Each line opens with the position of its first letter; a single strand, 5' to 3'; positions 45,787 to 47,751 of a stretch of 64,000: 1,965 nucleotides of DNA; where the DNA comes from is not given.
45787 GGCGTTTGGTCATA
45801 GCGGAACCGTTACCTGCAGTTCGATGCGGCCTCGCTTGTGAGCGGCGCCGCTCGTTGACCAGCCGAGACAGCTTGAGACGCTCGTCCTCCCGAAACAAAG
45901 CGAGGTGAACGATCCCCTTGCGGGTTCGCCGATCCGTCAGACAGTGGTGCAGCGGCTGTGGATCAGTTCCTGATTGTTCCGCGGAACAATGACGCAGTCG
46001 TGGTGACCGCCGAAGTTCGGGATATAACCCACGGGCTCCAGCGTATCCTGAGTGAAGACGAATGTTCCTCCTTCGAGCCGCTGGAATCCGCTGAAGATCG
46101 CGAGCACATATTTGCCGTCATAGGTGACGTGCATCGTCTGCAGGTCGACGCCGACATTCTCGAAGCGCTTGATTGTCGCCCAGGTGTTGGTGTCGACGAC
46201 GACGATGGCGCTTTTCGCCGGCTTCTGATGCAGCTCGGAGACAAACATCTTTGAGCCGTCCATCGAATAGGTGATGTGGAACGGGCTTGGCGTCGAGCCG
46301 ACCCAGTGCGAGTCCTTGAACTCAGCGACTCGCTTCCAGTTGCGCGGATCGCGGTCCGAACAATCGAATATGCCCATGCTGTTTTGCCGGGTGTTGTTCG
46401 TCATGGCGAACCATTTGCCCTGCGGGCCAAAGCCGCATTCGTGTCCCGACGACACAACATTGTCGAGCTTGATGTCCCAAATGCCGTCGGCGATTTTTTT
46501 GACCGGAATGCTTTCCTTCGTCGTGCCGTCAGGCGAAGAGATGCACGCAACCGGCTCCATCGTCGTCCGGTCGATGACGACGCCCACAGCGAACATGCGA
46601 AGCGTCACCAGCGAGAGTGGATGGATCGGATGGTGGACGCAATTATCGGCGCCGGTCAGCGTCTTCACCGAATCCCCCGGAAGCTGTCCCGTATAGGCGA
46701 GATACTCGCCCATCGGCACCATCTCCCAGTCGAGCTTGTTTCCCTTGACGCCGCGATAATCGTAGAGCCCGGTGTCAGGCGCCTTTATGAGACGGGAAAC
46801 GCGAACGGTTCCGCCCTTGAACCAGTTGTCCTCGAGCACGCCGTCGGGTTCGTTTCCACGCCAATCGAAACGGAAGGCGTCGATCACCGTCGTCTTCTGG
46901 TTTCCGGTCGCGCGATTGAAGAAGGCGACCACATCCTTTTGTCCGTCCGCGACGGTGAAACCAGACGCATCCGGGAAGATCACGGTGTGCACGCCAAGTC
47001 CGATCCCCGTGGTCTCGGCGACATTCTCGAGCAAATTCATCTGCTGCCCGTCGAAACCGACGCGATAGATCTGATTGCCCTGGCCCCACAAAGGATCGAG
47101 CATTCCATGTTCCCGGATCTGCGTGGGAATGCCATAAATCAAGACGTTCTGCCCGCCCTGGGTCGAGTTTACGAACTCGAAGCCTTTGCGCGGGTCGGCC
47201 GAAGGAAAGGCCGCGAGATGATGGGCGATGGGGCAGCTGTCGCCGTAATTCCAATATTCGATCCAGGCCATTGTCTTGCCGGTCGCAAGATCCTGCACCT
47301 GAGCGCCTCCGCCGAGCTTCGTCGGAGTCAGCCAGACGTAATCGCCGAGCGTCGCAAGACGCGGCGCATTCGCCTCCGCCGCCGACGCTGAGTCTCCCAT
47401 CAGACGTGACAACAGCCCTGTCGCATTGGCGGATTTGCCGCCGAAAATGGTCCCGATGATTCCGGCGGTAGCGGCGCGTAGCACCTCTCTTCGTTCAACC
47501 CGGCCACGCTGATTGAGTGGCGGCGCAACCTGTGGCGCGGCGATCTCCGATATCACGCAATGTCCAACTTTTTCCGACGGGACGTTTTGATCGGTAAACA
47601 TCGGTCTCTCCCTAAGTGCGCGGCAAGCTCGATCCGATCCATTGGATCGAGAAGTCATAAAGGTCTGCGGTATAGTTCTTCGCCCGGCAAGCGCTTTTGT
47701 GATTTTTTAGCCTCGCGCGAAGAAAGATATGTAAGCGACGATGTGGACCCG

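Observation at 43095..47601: TAT-exported histidine-hub beta-propeller (NosZ-N-domain / thiocyanate-dehydrogenase-like) in an operon with a MacB/FtsX-type ABC machine: candidate new copper-cluster enzyme system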

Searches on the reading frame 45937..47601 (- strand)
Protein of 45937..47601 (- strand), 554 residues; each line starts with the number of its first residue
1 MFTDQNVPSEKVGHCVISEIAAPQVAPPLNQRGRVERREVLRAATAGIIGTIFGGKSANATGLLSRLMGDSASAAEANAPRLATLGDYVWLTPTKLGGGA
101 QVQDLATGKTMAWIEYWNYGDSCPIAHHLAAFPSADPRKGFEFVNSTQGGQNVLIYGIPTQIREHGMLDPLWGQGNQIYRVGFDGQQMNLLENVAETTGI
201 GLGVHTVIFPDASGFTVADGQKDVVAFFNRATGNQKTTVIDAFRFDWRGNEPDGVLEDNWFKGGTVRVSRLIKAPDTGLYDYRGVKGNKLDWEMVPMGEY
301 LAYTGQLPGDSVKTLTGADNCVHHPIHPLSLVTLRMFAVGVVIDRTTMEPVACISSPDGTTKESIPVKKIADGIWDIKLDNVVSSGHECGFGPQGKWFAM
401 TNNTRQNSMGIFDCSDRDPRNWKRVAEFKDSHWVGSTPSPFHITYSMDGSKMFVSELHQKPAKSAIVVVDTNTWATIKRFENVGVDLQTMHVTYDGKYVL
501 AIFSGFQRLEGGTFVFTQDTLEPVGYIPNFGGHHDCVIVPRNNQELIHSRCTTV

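Call 3: search_protein_families(library=pfam, proteins=[window:45937-47601:-], max_evalue=1)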
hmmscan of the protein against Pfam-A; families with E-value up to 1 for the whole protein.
window:45937-47601:- (554 aa): 1 family
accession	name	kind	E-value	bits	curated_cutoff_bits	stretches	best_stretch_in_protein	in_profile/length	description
PF07433.17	DUF1513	-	0.00016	21.3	27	1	442-499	55-113/304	Protein of unknown function (DUF1513)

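Call 4: search_protein_families(library=ncbifam, proteins=[window:45937-47601:-], max_evalue=1)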
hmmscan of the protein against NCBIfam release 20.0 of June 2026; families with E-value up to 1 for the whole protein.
window:45937-47601:- (554 aa): 1 family
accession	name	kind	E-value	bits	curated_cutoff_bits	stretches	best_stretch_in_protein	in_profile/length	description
NF052340.1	hydrazine_beta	equivalog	0.095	11.7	560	1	435-498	30-88/372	hydrazine synthase subunit beta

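Call 5: search_solved_structures(query=window:45937-47601:-, max_evalue=10, show_alignments=3)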
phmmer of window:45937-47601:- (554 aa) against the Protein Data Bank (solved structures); distinct sequences matched with E-value up to 10: 10.
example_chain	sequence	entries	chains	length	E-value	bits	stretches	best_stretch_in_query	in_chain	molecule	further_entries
8yu5_A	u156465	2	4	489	3.5e-129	434.9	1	83-553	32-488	Twin-arginine translocation signal domain-containing protein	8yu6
8q9x_A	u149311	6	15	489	1.9e-128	432.5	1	83-553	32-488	Twin-arginine translocation signal domain-containing protein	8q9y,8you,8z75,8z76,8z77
6sji_A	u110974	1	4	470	3.4e-116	392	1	84-553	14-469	thiocyanate dehydrogenase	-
5f75_A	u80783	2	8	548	1.3e-115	390.2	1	83-553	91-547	Thiocyanate dehydrogenase | Uncharacterized protein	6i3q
8p3l_A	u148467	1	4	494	1.8e-115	389.7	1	84-553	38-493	Twin-arginine translocation signal domain-containing protein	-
5oex_A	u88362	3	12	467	1.8e-115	389.7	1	85-553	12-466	THIOCYANATE DEHYDROGENASE | Uncharacterized protein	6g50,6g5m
6uwe_A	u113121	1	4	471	1.9e-115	389.6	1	84-553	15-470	thiocyanate dehydrogenase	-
8p3m_A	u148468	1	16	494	1.4e-114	386.7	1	84-553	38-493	Twin-arginine translocation signal domain-containing protein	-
8bpn_A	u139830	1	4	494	3.5e-114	385.4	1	84-553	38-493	Twin-arginine translocation signal domain-containing protein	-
5c2v_B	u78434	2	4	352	0.025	16.1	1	431-498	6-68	HYDRAZINE SYNTHASE BETA SUBUNIT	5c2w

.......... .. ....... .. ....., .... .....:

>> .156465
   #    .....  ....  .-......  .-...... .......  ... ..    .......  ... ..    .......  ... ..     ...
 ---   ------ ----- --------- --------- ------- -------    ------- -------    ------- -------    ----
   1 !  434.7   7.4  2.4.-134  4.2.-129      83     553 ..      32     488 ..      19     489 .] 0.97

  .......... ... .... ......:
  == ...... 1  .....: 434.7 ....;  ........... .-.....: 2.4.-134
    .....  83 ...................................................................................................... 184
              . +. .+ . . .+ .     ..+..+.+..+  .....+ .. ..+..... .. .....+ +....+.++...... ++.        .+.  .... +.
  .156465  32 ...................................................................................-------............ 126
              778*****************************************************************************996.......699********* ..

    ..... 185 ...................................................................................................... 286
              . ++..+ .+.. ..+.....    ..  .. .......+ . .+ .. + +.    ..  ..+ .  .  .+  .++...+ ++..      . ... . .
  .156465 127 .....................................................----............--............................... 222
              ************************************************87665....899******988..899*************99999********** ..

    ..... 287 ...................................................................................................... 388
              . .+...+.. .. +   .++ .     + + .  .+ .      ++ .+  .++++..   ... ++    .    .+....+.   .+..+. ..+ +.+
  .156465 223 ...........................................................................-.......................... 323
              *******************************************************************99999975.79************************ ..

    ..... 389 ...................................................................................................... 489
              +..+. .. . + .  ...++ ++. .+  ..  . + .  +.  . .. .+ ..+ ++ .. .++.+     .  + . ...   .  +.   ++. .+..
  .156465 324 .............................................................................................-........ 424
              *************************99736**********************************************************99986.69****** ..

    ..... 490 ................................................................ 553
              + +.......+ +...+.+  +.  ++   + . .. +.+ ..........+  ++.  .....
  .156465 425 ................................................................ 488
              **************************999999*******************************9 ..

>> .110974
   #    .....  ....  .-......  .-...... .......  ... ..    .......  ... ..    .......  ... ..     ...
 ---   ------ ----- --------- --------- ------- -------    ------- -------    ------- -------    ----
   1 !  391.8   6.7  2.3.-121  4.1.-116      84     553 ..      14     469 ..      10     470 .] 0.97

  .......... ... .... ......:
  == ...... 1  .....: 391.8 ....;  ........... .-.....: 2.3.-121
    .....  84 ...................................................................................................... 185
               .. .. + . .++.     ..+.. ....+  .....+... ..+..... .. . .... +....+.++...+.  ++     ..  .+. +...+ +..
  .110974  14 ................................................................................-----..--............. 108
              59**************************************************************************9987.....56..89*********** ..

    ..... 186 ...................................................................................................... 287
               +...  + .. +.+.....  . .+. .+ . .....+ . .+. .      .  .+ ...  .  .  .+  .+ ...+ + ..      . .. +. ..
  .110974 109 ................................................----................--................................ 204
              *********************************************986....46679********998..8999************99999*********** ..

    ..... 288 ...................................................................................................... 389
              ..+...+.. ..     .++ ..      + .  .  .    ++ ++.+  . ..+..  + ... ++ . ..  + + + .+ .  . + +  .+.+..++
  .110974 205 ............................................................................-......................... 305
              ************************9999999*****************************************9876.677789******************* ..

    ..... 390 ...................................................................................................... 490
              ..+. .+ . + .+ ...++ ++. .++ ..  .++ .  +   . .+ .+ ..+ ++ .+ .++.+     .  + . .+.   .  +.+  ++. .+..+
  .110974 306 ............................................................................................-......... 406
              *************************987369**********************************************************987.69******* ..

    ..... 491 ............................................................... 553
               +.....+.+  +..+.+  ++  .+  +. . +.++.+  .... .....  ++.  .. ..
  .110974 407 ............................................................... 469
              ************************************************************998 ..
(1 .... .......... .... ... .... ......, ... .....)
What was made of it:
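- On Nitrous oxide reductase (NosZ): No PDB sequence hit to NosZ appeared even at E 10 (call 5).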

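Call 6: find_homologous_proteins(query=window:45937-47601:-, max_evalue=0.001)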
Query window:45937-47601:- (554 aa): 622 proteins with E <= 0.001 among 8000 candidates; the best 120 are listed.
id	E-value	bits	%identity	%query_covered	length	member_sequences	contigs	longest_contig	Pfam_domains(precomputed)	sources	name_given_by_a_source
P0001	0.0e+0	1242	95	100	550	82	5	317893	-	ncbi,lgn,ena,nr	ncbi:MAG: hypothetical protein FD139_27 [Methylocystaceae bacterium]|nr:MAG: hypothetical protein FD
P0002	0.0e+0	1129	85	98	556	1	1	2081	-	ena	-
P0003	0.0e+0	1125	85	98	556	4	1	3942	-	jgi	jgi:thiocyanate desulfurase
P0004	0.0e+0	1111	83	100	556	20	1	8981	-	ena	-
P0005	0.0e+0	1110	84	100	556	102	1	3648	-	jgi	jgi:hypothetical protein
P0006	0.0e+0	1108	86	97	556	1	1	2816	-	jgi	jgi:thiocyanate desulfurase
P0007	0.0e+0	1098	84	97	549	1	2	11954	-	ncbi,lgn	-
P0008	0.0e+0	1079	81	100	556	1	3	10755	-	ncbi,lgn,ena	-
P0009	0.0e+0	1067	91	86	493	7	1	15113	-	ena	-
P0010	0.0e+0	1056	81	97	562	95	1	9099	-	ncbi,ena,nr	ncbi:MAG: hypothetical protein USCAAHI_01978 [Beijerinckiaceae bacterium]|nr:MAG: hypothetical prote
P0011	1.9e-279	946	73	97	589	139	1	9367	-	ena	-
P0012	3.5e-279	945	71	99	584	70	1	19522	-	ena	-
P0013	1.4e-272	923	70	97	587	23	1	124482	-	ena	-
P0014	1.2e-268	910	70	95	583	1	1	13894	-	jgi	jgi:thiocyanate desulfurase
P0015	6.3e-267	905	74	88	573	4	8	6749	-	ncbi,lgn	-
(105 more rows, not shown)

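Call 19: search_solved_structures(query=window:45937-47601:-, max_evalue=1e-100, show_alignments=5)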
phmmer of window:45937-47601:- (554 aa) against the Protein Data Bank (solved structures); distinct sequences matched with E-value up to 1e-100: 9.
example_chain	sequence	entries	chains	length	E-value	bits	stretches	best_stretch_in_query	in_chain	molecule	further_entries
8yu5_A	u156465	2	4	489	3.5e-129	434.9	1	83-553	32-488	Twin-arginine translocation signal domain-containing protein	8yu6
8q9x_A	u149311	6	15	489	1.9e-128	432.5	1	83-553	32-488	Twin-arginine translocation signal domain-containing protein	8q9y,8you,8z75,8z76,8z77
6sji_A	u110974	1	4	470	3.4e-116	392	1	84-553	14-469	thiocyanate dehydrogenase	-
5f75_A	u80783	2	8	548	1.3e-115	390.2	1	83-553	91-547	Thiocyanate dehydrogenase | Uncharacterized protein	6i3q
8p3l_A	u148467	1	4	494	1.8e-115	389.7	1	84-553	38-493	Twin-arginine translocation signal domain-containing protein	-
5oex_A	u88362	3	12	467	1.8e-115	389.7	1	85-553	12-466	THIOCYANATE DEHYDROGENASE | Uncharacterized protein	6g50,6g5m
6uwe_A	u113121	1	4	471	1.9e-115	389.6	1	84-553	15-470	thiocyanate dehydrogenase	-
8p3m_A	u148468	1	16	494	1.4e-114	386.7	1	84-553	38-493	Twin-arginine translocation signal domain-containing protein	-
8bpn_A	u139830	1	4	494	3.5e-114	385.4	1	84-553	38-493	Twin-arginine translocation signal domain-containing protein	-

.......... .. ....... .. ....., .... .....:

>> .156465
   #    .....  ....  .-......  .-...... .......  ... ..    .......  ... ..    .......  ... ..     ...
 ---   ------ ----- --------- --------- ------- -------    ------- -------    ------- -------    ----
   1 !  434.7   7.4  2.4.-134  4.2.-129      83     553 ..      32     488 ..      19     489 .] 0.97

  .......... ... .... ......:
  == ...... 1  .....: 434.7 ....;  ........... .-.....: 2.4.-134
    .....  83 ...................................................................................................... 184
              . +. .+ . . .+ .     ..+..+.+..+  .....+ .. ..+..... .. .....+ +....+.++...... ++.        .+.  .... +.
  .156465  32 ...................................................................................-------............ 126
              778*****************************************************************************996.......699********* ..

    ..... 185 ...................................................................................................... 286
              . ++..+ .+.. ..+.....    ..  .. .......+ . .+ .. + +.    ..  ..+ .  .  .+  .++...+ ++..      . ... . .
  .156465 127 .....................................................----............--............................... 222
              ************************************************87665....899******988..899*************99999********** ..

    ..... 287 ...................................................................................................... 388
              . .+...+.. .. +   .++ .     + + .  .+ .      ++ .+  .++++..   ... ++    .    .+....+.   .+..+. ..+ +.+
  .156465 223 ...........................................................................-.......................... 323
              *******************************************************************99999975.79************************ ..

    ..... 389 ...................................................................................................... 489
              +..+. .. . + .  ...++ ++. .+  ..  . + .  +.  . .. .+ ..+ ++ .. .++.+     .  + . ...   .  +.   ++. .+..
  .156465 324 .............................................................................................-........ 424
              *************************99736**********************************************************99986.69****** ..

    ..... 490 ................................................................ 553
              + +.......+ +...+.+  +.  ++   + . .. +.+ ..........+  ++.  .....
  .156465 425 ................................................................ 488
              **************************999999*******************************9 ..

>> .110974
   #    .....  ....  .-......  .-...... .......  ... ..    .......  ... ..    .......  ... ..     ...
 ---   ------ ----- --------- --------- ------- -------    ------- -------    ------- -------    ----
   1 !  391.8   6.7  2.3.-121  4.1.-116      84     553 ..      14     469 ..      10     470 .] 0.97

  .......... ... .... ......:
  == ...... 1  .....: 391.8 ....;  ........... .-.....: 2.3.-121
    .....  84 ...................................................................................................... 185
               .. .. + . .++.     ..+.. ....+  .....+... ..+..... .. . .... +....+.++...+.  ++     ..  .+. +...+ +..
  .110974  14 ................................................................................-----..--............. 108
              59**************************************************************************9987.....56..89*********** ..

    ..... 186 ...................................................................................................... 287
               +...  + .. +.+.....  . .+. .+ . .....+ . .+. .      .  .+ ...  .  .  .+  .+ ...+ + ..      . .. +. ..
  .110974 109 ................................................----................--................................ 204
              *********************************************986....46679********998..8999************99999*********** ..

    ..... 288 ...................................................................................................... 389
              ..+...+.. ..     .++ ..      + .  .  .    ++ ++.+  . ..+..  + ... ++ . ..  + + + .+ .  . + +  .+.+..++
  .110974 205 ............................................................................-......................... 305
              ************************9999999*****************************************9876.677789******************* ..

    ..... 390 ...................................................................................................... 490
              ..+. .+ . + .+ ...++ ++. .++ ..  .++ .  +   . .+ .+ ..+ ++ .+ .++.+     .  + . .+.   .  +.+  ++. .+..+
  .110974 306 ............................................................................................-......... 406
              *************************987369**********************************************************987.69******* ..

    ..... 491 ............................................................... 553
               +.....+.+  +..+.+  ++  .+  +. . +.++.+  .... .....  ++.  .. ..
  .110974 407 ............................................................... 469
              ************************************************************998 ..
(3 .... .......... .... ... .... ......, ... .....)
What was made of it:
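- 45937..47601 (-): Gene 1: Tat-exported TcDH-family seven-bladed beta-propeller of the Gln-482 branch (554 aa). phmmer against PDB gives pmTcDH 8q9x/8yu5 at E 1e-129 and tpTcDH 5f75 at 1e-116 (calls 5, 19).
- On Thiocyanate dehydrogenase (TcDH) family: E 1e-129 to pmTcDH and 1e-116 to tpTcDH over residues 83-553 (calls 5, 19).
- PDB sequence matches to TcDH at E 1e-129 and 1e-116 (calls 5, 19).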

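Call 23: find_encoding_contigs(protein=P0001, flank=10000, max_places=4)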
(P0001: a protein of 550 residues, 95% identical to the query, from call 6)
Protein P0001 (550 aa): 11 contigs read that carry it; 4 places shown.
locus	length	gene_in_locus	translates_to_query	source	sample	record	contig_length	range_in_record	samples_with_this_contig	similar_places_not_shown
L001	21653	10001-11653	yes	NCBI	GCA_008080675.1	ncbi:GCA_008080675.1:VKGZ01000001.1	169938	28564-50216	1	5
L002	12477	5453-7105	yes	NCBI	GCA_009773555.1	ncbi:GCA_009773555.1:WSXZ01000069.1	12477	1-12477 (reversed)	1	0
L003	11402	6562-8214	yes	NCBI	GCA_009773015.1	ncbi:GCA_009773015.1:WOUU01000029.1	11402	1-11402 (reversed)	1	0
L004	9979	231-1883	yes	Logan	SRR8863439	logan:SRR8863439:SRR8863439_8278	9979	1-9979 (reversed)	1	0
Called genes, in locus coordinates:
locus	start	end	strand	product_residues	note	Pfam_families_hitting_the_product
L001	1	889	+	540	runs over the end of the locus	PF00501:AMP-binding, PF13193:AMP-binding_C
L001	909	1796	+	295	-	PF00857:Isochorismatase, PF00550:PP-binding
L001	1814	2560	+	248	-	PF00106:adh_short, PF13561:adh_short_C2, PF08659:KR, PF23441:SDR (weak)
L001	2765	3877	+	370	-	PF10613:Lig_chan-Glu_bd, PF00497:SBP_bac_3, PF09084:NMT1 (faint)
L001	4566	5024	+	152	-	PF05443:ROS_MUCR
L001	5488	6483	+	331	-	PF00933:Glyco_hydro_3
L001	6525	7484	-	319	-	PF13580:SIS_2 (weak), PF22645:GKRP_SIS_N, PF01380:SIS (weak)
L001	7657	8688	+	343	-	PF01380:SIS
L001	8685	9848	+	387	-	PF22643:NagA_N (weak), PF01979:Amidohydro_1, PF07969:Amidohydro_3 (weak)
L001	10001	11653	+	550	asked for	-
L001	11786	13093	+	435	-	PF12704:MacB_PCD, PF02687:FtsX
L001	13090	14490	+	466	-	PF00005:ABC_tran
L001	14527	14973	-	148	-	-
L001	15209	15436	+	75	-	-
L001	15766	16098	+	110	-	PF00364:Biotin_lipoyl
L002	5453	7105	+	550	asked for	-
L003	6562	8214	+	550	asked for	-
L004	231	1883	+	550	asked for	-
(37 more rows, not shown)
